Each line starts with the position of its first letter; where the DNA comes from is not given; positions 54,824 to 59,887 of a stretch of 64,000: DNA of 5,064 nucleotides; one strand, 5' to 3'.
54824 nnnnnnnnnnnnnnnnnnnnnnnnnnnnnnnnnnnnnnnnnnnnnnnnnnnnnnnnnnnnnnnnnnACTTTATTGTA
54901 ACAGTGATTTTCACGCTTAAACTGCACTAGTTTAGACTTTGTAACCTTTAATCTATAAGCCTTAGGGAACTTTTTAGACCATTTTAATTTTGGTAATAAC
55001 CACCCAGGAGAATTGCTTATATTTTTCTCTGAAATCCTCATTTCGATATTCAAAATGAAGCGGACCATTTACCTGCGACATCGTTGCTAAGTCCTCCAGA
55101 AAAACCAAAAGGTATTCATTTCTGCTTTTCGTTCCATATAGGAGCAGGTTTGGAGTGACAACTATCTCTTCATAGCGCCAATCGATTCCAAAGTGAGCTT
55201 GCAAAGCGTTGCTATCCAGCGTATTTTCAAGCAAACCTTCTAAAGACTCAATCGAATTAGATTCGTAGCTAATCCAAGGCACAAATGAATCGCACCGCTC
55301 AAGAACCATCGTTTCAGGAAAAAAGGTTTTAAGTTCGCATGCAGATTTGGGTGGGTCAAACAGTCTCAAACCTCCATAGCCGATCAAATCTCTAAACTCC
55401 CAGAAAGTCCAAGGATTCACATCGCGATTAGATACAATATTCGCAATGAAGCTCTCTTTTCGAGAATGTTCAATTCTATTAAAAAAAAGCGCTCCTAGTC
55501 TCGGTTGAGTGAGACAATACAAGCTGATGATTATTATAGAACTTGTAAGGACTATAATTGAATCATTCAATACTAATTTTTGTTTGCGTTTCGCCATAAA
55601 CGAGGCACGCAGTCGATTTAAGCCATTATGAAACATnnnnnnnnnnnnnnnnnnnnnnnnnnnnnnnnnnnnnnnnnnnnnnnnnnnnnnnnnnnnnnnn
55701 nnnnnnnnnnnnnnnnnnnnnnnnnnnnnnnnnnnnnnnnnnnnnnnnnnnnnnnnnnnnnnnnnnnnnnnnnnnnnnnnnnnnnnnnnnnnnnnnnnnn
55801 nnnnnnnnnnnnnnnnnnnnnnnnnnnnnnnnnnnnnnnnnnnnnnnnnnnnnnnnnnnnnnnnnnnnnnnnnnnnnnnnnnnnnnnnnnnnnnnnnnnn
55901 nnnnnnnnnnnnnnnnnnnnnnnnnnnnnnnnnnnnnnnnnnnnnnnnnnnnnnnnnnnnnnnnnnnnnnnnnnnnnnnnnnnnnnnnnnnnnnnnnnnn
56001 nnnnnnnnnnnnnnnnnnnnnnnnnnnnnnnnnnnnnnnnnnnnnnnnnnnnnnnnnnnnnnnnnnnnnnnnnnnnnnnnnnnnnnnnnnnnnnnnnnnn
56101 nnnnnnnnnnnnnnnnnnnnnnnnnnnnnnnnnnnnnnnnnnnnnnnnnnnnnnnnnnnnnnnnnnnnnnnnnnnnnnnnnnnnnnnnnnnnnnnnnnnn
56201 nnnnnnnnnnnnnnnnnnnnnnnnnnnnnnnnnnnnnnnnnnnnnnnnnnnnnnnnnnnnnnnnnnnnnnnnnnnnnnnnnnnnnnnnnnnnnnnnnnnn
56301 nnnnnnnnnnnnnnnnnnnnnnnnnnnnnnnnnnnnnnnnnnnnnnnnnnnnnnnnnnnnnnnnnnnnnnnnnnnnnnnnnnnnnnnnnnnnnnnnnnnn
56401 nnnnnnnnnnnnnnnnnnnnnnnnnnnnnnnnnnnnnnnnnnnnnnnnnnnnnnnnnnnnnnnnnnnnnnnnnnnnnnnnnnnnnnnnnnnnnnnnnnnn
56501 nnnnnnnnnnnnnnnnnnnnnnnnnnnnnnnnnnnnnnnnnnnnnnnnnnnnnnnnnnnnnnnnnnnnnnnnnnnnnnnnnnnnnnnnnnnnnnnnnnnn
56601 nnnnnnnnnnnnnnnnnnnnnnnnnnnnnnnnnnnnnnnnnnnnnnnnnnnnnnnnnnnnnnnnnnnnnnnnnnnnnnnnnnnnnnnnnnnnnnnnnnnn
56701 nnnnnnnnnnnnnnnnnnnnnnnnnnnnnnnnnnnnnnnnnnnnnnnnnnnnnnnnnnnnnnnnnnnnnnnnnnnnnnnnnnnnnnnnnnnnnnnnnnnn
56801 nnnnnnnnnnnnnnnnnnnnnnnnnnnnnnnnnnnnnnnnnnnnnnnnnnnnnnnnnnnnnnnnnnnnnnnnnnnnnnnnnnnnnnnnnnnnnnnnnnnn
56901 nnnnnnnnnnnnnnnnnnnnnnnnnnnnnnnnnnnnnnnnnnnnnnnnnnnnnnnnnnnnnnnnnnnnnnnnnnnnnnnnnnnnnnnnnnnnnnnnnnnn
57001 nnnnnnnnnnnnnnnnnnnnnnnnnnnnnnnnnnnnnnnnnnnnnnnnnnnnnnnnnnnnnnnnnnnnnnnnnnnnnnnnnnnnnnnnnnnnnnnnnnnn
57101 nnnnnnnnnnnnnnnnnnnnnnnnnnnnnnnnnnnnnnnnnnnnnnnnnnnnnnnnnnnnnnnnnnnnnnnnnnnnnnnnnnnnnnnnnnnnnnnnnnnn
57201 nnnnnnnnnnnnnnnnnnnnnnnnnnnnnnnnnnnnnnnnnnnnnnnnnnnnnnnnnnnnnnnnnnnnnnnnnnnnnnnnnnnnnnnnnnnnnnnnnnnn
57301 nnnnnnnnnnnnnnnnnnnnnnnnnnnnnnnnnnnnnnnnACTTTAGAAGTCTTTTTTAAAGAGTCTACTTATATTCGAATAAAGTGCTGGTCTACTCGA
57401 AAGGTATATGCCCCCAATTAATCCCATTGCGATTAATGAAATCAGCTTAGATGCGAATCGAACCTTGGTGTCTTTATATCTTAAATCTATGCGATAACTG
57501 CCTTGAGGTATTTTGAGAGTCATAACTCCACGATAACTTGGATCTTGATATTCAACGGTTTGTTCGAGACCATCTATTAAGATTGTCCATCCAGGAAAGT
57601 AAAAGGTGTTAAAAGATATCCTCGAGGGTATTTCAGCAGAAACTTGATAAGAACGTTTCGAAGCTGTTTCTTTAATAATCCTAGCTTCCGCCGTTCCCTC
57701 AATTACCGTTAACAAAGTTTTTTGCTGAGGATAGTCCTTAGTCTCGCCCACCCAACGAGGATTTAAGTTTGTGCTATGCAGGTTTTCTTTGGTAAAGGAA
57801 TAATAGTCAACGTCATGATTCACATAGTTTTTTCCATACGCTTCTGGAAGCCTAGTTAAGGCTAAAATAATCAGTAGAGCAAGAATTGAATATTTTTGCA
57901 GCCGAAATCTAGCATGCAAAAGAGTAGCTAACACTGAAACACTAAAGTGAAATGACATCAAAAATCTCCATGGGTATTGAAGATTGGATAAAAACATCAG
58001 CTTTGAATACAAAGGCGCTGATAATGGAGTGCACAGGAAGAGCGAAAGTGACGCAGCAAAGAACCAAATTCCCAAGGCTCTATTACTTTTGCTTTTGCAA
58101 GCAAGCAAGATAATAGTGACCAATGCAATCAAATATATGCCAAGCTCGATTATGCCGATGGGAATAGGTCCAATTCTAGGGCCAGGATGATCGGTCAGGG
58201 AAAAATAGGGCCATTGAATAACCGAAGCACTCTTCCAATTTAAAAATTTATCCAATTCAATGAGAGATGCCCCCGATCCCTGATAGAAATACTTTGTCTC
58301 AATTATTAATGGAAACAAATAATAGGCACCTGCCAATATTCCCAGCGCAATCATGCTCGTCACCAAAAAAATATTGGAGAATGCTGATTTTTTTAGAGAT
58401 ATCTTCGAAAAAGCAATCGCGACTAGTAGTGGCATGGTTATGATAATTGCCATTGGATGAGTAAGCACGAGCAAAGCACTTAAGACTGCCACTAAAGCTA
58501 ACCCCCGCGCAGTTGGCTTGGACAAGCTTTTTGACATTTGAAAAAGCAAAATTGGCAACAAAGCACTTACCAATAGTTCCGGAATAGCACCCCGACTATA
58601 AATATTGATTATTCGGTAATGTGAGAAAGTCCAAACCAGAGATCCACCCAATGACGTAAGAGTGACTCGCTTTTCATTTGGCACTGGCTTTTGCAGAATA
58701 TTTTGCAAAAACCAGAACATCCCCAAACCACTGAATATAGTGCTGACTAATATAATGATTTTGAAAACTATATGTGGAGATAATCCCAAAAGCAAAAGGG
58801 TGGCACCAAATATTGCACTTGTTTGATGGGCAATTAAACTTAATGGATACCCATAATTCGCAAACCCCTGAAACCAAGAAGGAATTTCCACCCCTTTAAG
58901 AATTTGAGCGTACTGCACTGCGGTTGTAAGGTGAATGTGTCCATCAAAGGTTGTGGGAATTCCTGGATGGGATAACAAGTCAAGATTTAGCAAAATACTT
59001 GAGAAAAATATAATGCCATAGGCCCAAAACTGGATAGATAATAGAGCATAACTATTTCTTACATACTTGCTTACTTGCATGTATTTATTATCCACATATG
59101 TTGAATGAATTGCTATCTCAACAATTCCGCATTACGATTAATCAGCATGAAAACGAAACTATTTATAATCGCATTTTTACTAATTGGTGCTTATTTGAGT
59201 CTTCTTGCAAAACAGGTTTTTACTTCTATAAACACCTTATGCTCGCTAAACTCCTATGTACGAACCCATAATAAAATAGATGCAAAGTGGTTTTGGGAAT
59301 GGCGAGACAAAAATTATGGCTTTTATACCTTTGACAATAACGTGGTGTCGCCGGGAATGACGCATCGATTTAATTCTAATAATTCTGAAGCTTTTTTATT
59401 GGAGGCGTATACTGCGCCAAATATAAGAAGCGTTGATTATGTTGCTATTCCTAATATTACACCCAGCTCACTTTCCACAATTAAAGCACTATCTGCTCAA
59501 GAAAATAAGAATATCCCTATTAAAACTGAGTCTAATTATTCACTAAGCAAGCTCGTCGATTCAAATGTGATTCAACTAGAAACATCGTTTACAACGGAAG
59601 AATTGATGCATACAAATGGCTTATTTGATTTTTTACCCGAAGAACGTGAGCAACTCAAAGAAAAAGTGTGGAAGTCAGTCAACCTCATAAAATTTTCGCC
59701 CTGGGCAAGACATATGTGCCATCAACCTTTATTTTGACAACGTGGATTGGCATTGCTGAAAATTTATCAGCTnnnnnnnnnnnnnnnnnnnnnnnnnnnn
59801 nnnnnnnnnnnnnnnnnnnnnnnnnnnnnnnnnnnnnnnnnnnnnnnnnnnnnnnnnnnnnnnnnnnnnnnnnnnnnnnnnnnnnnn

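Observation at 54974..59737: Two GT-C paralogs each paired with a paralogous small signal-anchored protein of unknown family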

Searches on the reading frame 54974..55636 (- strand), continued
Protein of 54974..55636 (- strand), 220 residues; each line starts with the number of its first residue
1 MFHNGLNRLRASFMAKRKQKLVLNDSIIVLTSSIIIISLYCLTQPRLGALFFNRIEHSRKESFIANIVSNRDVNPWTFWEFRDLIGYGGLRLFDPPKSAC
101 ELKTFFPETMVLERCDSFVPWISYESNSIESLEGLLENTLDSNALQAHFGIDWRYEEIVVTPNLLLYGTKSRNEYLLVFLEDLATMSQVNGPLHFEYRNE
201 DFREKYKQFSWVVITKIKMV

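Call 67: fold_search(model_id=the predicted structure, library=pdb)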
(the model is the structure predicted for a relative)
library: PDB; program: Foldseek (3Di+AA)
matches with E <= 10: 774; with E <= 0.001: 0
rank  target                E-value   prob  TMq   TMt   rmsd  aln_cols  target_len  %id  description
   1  5w0w_B                3.2e-02  0.08  0.12  0.12  16.9       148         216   14  Crystal structure of Protein Phosphatase 2A bound to TIPRL (released 2018-01-17)
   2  5w0w_E                4.9e-02  0.10  0.14  0.14  15.6       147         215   15  Crystal structure of Protein Phosphatase 2A bound to TIPRL (released 2018-01-17)
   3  2i02_A                1.0e-01  0.16  0.19  0.26  13.0       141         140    8  CRYSTAL STRUCTURE OF a pyridoxamine 5'-phosphate oxidase-like family protein (NPUN_R6570) FROM NOSTOC PUNCTIFORME PCC  (released 2006-08-29)
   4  2re7                  1.7e-01  0.09  0.16  0.22  13.6       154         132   10  Crystal structure of a pyridoxamine 5'-phosphate oxidase related protein (psyc_0186) from psychrobacter arcticus 273-4 a (released 2007-10-09)
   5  3u34_B                2.1e-01  0.14  0.21  0.29   9.0       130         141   11  Crystal structure of the general stress FMN/FAD binding protein from the phytopathogen Xanthomonas citri (released 2012-06-27)
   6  5d9g_A                2.1e-01  0.05  0.14  0.13  16.1       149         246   14  Crystal structure of TIPRL, TOR signaling pathway regulator-like, in complex with peptide (released 2016-08-10)
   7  5yk9_B                2.1e-01  0.05  0.13  0.11  12.7       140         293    8  Crystal structure of selenomethionine-labelled indole prenyltransferase AmbP1 (released 2018-06-06)
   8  8qme_C                2.6e-01  0.05  0.13  0.05  16.1       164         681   10  Structural characterization of beta-xyloxidase XynB2 from Geobacillus stearothermophilus CECT43 (released 2024-03-27)
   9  2hta_A                3.0e-01  0.03  0.13  0.11  16.4       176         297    7  Crystal Structure of a putative mutarotase (YeaD) from Salmonella typhimurium in orthorhombic form (released 2007-01-23)
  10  5z44_A                3.4e-01  0.04  0.13  0.11  13.2       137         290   11  Crystal structure of prenyltransferase AmbP1 complexed with GSPP (released 2018-06-06)
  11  2ns9_B                3.4e-01  0.01  0.10  0.12  13.5       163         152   11  Crystal structure of protein APE2225 from Aeropyrum pernix K1, Pfam COXG (released 2006-11-14)
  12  3dmb_C                3.6e-01  0.16  0.22  0.32   9.1       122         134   12  Crystal structure of a putative general stress family protein (xcc2264) from xanthomonas campestris pv. campestris at  (released 2008-08-26)
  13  9kea_B                3.6e-01  0.08  0.17  0.18  16.4       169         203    9  Crystal structure of LnzB (Streptomyces spp. ) (released 2025-11-12)
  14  4cwc_A                3.8e-01  0.12  0.20  0.17   6.9       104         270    8  Structure of Rolling Circle Replication Initiator Protein (RepDE) from Staphylococcus aureus (released 2015-04-15)
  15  4v16                  4.1e-01  0.08  0.16  0.12  14.0       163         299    8  KlHsv2 with loop 6CD replaced by a Gly-Ser linker (released 2015-04-01)
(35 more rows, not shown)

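Call 90: search_protein_families(library=padloc, proteins=[window:54974-55636:-], max_evalue=0.01)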
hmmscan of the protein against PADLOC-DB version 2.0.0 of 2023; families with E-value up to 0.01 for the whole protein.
window:54974-55636:- (220 aa): 0 families

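Call 91: search_protein_families(library=phrogs, proteins=[window:54974-55636:-], max_evalue=0.01)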
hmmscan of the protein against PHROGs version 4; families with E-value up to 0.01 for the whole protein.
window:54974-55636:- (220 aa): 0 families

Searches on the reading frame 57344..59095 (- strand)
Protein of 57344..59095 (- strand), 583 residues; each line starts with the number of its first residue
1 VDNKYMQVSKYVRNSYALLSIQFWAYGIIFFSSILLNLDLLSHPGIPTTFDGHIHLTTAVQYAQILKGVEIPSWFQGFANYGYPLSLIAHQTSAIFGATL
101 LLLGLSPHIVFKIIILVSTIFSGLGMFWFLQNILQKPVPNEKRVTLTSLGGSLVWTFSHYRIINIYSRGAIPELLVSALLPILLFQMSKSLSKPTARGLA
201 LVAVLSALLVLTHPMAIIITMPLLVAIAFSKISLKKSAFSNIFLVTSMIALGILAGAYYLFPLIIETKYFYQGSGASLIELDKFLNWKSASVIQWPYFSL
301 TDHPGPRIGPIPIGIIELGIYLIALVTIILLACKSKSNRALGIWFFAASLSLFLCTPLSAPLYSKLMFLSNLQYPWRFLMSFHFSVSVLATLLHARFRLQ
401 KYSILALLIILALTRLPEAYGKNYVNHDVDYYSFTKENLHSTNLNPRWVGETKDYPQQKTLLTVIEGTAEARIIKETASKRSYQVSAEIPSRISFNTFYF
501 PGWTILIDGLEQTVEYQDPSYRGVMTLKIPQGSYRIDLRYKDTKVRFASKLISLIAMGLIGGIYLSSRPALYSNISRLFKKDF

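Call 6: search_protein_families(library=pfam, proteins=[window:57344-59095:-], max_evalue=1)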
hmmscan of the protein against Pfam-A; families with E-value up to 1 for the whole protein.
window:57344-59095:- (583 aa): 2 families
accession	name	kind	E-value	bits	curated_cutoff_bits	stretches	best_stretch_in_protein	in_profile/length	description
PF10131.15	PTPS_related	-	2.4e-07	30.1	26.4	1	108-416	23-301/621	6-pyruvoyl-tetrahydropterin synthase related domain; membrane protein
PF11277.13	Med24_N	-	0.15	10.5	25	1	109-211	733-830/998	Mediator complex subunit 24 N-terminal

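Call 7: search_protein_families(library=ncbifam, proteins=[window:57344-59095:-], max_evalue=1)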
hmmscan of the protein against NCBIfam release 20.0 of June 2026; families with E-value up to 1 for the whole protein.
window:57344-59095:- (583 aa): 0 families

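Call 90: search_protein_families(library=padloc, proteins=[window:57344-59095:-], max_evalue=0.01)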
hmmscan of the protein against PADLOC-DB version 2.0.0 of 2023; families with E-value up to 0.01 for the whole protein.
window:57344-59095:- (583 aa): 0 families

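Call 91: search_protein_families(library=phrogs, proteins=[window:57344-59095:-], max_evalue=0.01)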
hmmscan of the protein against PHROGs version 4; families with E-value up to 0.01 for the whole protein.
window:57344-59095:- (583 aa): 0 families

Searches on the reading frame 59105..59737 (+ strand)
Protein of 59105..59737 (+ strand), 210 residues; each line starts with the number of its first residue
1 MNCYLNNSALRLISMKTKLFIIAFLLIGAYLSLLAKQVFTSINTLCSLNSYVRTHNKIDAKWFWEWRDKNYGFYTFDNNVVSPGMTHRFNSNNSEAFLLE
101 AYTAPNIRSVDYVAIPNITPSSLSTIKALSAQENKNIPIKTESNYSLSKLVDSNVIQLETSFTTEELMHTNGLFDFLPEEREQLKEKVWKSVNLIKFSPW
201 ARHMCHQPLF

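Call 6: search_protein_families(library=pfam, proteins=[window:59105-59737:+], max_evalue=1)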
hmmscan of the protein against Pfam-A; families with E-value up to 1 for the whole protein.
window:59105-59737:+ (210 aa): 0 families

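Call 7: search_protein_families(library=ncbifam, proteins=[window:59105-59737:+], max_evalue=1)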
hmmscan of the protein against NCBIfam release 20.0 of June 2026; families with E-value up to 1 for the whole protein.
window:59105-59737:+ (210 aa): 0 families

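Call 9: find_homologous_proteins(query=window:59105-59737:+, max_evalue=0.01)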
Query window:59105-59737:+ (210 aa): 4 proteins with E <= 0.01 among 150 candidates.
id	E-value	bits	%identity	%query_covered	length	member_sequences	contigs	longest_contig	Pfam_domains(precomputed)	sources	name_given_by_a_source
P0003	2.4e-126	437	99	93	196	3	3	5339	-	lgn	-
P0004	1.1e-73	265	61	94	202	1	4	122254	-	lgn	-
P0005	2.7e-5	42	28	82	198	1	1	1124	-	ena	-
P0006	2.7e-5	42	30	82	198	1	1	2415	-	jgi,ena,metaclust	metaclust:\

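Call 11: find_encoding_contigs(protein=P0006, flank=10000, max_places=4)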
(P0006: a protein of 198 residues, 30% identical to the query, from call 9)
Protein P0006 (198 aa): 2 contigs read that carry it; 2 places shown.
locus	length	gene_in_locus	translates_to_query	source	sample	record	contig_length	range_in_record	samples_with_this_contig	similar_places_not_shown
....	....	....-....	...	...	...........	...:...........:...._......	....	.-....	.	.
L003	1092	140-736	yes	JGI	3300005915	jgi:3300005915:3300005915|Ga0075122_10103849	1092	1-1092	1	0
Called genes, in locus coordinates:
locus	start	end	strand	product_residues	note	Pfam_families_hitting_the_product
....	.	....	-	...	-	?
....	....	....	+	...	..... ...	-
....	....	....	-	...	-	?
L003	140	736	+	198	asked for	-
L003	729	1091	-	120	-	?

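Call 90: search_protein_families(library=padloc, proteins=[window:59105-59737:+], max_evalue=0.01)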
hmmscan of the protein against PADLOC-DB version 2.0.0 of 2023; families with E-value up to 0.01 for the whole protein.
window:59105-59737:+ (210 aa): 0 families

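Call 91: search_protein_families(library=phrogs, proteins=[window:59105-59737:+], max_evalue=0.01)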
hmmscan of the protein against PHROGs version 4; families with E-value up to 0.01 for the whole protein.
window:59105-59737:+ (210 aa): 0 families
